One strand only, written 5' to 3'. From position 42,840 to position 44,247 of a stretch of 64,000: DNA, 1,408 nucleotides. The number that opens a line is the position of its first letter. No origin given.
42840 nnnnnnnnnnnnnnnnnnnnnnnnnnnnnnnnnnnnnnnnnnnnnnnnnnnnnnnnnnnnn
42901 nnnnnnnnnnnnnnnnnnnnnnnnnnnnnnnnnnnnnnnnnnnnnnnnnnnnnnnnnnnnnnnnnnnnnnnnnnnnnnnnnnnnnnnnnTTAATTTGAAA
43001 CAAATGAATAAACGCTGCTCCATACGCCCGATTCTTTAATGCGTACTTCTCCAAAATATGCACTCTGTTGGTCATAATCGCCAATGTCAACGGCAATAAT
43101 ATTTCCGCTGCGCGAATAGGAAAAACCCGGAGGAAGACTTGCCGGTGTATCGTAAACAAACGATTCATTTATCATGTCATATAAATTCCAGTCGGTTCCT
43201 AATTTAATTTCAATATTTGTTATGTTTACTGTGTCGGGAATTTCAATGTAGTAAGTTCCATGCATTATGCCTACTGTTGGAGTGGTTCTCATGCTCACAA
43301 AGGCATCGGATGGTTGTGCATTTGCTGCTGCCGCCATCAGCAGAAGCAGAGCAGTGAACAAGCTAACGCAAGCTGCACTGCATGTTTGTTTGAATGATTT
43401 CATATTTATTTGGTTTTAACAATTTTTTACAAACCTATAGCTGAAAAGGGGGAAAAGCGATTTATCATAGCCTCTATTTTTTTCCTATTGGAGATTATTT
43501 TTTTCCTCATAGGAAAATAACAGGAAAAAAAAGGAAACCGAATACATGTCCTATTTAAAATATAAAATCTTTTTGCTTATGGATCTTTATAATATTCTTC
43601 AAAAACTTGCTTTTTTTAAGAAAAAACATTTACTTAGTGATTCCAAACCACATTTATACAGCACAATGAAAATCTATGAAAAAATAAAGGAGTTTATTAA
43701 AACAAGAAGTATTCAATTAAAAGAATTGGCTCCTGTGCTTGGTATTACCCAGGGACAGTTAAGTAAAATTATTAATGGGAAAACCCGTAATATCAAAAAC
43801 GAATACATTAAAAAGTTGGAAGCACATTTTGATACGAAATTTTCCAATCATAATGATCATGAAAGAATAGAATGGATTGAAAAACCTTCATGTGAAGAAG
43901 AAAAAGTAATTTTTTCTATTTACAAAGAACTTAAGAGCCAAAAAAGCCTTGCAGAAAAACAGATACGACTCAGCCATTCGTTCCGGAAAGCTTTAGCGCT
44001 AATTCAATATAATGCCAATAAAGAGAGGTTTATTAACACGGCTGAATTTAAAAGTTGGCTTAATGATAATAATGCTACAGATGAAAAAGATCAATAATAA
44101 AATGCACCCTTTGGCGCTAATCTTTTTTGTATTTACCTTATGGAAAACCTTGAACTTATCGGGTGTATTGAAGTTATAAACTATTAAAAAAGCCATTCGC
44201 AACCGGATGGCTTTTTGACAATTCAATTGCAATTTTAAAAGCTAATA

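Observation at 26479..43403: Working hypothesis: hairpin-bounded T9SS cargo cassettes shuffled or switched by resident HUH (RAYT) enzymes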

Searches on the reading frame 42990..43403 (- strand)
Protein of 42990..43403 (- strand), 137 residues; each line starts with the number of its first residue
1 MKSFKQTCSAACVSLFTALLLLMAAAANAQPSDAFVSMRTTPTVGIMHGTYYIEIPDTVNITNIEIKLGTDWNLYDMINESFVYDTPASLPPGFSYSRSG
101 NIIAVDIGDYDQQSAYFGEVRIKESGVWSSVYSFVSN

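Call 6: search_protein_families(library=ncbifam, proteins=[window:42990-43403:-], max_evalue=0.01)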
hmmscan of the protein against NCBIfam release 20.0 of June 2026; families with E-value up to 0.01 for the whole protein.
window:42990-43403:- (137 aa): 0 families

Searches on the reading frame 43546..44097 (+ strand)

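Call 4: search_protein_families(library=pfam, proteins=[window:43546-44097:+], max_evalue=0.01)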
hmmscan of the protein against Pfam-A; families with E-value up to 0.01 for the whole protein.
window:43546-44097:+ (183 aa): 6 families
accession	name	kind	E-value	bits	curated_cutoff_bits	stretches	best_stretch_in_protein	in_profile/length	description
PF01381.28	HTH_3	-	5.2e-08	33.3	23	1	47-99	1-52/55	Helix-turn-helix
PF13443.12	HTH_26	-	3.3e-06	27.7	22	1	46-99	1-54/63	Cro/C1-type HTH DNA-binding domain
PF12844.13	HTH_19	-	0.00086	19.6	30.2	1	44-88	1-44/64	Helix-turn-helix domain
PF02376.21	CUT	-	0.001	19.5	24.4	1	39-77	6-45/79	CUT domain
PF13744.12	HTH_37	-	0.0027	17.9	27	1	43-83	19-59/80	Helix-turn-helix domain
PF20317.4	HTH_60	-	0.0084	16.9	24.1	0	41-86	4-51/140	Helix-turn-helix domain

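Call 6: search_protein_families(library=ncbifam, proteins=[window:43546-44097:+], max_evalue=0.01)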
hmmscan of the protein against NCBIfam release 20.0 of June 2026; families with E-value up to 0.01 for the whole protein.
window:43546-44097:+ (183 aa): 1 family
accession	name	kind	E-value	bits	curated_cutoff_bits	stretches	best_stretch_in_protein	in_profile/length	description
TIGR02607.1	antidote_HigA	equivalog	0.0047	16.7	47.7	1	48-97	13-61/81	HigA family addiction module antitoxin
